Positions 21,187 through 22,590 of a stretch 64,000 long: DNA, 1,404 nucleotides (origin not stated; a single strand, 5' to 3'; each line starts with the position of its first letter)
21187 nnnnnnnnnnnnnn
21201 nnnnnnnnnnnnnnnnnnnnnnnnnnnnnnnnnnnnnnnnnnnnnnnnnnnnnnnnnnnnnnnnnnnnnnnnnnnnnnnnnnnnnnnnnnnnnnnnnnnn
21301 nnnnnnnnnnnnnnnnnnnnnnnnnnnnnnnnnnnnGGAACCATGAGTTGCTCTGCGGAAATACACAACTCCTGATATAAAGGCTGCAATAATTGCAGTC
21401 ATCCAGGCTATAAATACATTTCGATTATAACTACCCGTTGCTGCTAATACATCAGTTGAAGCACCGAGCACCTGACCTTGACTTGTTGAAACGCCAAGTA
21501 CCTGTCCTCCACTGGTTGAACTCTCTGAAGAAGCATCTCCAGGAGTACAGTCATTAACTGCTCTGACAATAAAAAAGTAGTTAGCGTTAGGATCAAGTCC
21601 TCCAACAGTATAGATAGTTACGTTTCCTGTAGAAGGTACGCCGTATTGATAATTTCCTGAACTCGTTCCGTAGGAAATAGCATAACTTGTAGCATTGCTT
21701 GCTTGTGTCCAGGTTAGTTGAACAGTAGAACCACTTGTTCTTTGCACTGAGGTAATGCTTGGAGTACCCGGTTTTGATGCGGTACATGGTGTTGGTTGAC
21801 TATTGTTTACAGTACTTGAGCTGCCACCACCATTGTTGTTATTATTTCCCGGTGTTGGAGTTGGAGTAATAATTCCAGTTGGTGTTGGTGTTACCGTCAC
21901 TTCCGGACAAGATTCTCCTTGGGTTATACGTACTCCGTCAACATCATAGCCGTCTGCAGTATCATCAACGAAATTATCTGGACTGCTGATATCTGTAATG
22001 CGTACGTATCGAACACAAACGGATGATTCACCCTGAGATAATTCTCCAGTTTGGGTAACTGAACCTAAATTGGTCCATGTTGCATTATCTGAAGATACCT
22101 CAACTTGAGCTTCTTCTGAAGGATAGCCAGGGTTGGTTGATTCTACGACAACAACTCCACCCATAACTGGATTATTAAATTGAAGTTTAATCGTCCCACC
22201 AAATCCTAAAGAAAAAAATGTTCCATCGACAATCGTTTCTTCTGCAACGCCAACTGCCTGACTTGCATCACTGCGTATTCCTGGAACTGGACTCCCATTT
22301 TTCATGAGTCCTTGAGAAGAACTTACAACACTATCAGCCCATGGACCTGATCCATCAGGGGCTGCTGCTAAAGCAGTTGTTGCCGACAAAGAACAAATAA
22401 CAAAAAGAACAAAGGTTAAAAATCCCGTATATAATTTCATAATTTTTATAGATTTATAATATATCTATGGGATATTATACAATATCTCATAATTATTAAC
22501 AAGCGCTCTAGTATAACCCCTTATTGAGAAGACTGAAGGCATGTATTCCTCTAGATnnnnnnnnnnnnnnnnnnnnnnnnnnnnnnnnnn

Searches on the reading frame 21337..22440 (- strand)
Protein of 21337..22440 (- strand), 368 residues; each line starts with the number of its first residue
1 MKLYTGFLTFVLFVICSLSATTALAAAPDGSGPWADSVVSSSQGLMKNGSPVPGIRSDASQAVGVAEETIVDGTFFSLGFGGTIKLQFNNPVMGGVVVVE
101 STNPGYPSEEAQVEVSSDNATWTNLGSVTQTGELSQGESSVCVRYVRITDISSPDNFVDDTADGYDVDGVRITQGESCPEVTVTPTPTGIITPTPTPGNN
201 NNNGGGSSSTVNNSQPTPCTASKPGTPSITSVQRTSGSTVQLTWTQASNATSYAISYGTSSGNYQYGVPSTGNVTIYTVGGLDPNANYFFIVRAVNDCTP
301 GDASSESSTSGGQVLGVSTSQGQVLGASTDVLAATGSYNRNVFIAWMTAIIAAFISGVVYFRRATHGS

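Call 8: search_protein_families(library=pfam, proteins=[window:21337-22440:-], max_evalue=0.001)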
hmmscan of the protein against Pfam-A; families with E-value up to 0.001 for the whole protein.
window:21337-22440:- (368 aa): 3 families
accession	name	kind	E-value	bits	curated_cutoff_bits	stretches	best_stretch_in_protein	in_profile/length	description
PF00041.27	fn3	-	1.5e-09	38.3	25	1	227-308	3-82/84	Fibronectin type III domain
PF25814.1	fn3_SORL1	-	1.3e-05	25.5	27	1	224-306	3-82/90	SORL1-like, fn3 domain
PF22633.2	F5_F8_type_C_2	-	3e-05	25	27.8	0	96-148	36-91/91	NedA-like, galactose-binding domain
